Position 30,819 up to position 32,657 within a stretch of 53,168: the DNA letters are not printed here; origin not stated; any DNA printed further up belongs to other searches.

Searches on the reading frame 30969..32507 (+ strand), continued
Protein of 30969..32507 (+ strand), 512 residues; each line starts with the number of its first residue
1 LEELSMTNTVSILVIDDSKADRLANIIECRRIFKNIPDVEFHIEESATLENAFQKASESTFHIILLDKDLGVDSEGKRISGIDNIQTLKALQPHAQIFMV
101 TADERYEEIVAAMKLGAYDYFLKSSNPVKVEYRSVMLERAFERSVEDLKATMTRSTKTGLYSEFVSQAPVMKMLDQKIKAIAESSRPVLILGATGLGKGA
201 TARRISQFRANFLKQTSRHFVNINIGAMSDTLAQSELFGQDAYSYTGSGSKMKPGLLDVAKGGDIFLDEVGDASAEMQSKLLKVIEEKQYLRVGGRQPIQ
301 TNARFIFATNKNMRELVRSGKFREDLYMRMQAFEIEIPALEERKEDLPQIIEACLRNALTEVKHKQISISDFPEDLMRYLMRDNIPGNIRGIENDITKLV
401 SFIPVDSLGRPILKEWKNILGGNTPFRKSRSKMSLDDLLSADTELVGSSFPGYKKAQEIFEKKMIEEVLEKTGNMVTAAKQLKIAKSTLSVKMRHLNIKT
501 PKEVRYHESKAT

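Call 46: find_encoding_contigs(protein=P0003, flank=4000, max_places=2)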
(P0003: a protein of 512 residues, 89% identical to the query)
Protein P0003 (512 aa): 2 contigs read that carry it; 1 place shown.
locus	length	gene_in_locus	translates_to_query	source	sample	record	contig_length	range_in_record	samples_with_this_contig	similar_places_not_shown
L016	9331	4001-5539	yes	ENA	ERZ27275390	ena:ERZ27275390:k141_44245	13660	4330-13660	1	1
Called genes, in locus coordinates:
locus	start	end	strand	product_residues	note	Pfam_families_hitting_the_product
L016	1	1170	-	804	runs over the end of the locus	PF11130:TraC_F_IV, PF01935:DUF87 (faint), PF00270:DEAD (faint), PF12846:AAA_10, PF19044:P-loop_TraG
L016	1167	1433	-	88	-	-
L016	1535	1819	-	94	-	-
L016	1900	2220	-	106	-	-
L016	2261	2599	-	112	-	-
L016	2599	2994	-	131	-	-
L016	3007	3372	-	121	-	-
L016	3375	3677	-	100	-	-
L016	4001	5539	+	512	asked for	PF00072:Response_reg, PF00158:Sigma54_activat, PF14532:Sigma54_activ_2, PF07728:AAA_5, PF02954:HTH_8 (weak)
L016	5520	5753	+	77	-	-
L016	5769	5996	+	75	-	-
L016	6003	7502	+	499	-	PF00496:SBP_bac_5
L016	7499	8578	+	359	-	-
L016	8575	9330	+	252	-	?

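Call 47: find_encoding_contigs(protein=P0012, flank=4000, max_places=2)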
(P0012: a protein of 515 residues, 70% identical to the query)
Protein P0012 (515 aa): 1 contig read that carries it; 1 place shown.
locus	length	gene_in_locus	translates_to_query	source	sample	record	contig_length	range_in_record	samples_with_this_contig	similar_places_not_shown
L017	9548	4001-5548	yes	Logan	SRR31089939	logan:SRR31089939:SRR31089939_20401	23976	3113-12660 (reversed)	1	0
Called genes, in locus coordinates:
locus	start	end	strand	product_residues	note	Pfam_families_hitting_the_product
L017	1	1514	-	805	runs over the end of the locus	PF11130:TraC_F_IV, PF19044:P-loop_TraG, PF12846:AAA_10 (weak)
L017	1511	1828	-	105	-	-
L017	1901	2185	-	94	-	PF04956:TrbC (weak)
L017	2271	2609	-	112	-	-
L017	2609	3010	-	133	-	-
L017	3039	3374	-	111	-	-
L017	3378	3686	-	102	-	-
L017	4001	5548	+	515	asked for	PF00072:Response_reg, PF00158:Sigma54_activat, PF14532:Sigma54_activ_2, PF07728:AAA_5, PF25601:AAA_lid_14 (faint)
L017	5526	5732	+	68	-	-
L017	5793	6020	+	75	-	-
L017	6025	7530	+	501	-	PF00496:SBP_bac_5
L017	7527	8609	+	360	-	-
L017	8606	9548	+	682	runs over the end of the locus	PF02518:HATPase_c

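Call 93: find_encoding_contigs(protein=P0116, flank=8000, max_places=1)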
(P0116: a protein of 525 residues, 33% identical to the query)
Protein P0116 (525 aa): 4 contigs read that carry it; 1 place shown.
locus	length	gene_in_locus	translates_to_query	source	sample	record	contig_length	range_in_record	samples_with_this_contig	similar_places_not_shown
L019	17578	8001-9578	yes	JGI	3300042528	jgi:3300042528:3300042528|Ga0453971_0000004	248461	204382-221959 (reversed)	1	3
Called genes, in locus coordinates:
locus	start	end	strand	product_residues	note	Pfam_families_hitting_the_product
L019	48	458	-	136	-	PF21157:DksA_N (weak), PF01258:zf-dskA_traR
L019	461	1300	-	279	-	PF13098:Thioredoxin_2 (weak)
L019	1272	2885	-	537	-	PF00437:T2SSE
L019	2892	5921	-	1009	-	PF10412:TrwB_AAD_bind, PF12696:TraG-D_C (weak), PF06834:TraU (faint)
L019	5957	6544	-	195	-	-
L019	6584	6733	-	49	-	-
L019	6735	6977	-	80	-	-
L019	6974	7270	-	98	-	-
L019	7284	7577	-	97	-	-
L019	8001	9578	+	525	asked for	PF00072:Response_reg, PF00158:Sigma54_activat, PF14532:Sigma54_activ_2, PF00004:AAA (faint), PF07728:AAA_5, PF25601:AAA_lid_14 (weak)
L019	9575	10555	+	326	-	PF14518:Haem_oxygenas_2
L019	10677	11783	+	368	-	PF07690:MFS_1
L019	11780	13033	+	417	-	PF02655:ATP-grasp_3 (faint), PF13535:ATP-grasp_4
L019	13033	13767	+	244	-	PF00106:adh_short, PF08659:KR, PF13561:adh_short_C2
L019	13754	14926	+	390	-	PF01094:ANF_receptor, PF13458:Peripla_BP_6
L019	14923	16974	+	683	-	PF02518:HATPase_c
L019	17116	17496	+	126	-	-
